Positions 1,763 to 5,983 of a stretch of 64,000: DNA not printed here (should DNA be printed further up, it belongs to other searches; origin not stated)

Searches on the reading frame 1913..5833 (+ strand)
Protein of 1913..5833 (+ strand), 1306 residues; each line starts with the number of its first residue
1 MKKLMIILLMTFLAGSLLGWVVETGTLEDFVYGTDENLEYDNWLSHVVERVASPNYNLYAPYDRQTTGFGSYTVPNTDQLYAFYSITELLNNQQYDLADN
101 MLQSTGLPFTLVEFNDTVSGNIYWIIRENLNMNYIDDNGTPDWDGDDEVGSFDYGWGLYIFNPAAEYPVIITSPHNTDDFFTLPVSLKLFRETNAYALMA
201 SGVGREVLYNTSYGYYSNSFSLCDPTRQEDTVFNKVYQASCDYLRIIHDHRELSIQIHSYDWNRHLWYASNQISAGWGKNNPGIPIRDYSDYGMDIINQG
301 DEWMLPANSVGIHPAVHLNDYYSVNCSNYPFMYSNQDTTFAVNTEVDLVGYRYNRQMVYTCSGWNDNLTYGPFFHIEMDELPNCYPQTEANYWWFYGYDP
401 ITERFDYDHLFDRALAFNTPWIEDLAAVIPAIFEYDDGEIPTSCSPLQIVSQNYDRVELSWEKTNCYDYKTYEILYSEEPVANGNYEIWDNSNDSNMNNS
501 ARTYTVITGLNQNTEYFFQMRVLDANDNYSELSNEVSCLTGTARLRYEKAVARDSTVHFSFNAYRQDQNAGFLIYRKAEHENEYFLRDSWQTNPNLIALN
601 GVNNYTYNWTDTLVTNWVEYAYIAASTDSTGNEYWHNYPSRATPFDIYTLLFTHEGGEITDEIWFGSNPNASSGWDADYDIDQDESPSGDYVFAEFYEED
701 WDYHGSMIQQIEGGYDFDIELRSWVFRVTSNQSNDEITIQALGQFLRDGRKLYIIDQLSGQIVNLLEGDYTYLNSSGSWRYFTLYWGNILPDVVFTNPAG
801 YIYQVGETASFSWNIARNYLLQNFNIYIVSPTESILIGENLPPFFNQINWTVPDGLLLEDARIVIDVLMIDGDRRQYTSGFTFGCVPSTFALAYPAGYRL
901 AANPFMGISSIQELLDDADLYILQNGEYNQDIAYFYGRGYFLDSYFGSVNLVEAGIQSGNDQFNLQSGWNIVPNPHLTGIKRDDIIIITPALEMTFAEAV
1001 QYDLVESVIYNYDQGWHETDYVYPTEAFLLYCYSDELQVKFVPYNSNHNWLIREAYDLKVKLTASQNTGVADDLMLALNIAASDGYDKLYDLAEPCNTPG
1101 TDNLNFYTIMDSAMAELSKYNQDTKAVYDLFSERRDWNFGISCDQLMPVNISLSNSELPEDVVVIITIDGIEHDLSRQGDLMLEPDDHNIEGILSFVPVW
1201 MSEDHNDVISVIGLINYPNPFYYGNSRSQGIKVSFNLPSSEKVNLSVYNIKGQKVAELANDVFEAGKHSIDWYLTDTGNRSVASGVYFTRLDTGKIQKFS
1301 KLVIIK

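Call 57: find_encoding_contigs(protein=window:1913-5833:+, flank=10000, max_places=1)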
Protein window:1913-5833:+ (1306 aa): 5 contigs read that carry it; 1 place shown.
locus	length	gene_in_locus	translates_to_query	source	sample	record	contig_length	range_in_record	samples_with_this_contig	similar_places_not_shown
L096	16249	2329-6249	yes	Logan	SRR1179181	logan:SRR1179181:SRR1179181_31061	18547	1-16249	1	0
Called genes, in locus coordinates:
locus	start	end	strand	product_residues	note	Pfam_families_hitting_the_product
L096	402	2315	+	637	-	PF13620:CarboxypepD_reg (weak), PF13715:CarbopepD_reg_2, PF18962:Por_Secre_tail (faint)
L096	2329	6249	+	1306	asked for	PF00041:fn3 (faint), PF18962:Por_Secre_tail (faint)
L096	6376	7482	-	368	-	PF01555:N6_N4_Mtase, PF18755:RAMA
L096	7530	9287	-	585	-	PF04231:Endonuclease_1, PF00932:LTD, PF00404:Dockerin_1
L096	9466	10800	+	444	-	PF01488:Shikimate_DH, PF03435:Sacchrp_dh_NADP, PF16653:Sacchrp_dh_C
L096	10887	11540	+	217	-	-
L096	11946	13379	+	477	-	PF13813:MBOAT_2 (faint), PF03062:MBOAT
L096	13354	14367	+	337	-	-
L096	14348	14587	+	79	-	PF01740:STAS, PF13466:STAS_2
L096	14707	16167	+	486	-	PF25084:LbH_EIF2B, PF25087:GMPPB_C, PF00132:Hexapep (weak)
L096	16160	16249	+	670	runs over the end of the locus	-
